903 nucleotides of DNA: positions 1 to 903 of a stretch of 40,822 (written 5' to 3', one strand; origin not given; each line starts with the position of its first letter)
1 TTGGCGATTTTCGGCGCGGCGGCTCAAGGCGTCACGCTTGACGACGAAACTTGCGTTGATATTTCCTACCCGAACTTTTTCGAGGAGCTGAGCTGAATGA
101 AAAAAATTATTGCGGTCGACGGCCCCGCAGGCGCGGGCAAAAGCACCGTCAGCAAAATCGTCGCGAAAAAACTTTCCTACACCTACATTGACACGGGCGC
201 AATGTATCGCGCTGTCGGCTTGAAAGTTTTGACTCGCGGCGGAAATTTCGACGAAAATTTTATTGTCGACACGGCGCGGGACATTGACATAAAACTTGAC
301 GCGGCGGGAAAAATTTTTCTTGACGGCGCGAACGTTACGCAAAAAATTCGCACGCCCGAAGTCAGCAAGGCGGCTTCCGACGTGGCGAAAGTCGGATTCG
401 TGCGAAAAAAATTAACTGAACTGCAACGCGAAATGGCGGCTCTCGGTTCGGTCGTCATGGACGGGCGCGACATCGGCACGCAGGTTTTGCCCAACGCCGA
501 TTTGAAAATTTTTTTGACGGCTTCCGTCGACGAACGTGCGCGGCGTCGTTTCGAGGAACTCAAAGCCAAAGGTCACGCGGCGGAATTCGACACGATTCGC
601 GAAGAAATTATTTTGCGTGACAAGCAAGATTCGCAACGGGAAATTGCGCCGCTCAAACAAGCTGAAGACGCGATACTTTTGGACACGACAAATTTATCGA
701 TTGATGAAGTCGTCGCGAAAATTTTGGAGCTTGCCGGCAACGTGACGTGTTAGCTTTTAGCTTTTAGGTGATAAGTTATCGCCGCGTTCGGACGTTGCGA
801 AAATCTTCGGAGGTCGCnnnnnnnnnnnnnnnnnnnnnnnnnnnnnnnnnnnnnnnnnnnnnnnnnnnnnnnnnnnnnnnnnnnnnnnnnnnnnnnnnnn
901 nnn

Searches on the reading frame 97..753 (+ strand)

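Call 28: search_protein_families(library=pfam, proteins=[window:97-753:+], max_evalue=0.01)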
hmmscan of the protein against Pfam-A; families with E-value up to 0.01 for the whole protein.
window:97-753:+ (218 aa): 11 families
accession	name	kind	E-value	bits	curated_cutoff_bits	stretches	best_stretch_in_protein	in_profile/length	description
PF02224.24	Cytidylate_kin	-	9.4e-77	257.9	26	1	5-213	1-209/211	Cytidylate kinase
PF13189.12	Cytidylate_kin2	-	6.1e-10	40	28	1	4-177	1-149/176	Cytidylate kinase-like family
PF13238.12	AAA_18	-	1.1e-06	29.6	29.4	1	5-151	1-108/128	AAA domain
PF01202.28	SKI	-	1.5e-05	25.6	22.1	1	12-33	2-23/159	Shikimate kinase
PF13207.12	AAA_17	-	1.9e-05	25.4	27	1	9-41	2-34/136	AAA domain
PF00485.24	PRK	-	0.00024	21.4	22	0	4-28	1-25/196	Phosphoribulokinase / Uridine kinase family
PF13671.12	AAA_33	-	0.00049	20.8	27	0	5-85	2-85/143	AAA domain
PF00005.33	ABC_tran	-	0.0014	19.6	25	0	3-28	12-37/137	ABC transporter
PF03215.21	Rad17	-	0.0017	18.8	23.8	1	2-32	45-75/186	Rad17 P-loop domain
PF00406.28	ADK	-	0.0069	17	26.8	0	9-40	3-34/151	Adenylate kinase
PF01583.26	APS_kinase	-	0.0087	16.5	21.1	0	4-29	4-29/152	Adenylylsulphate kinase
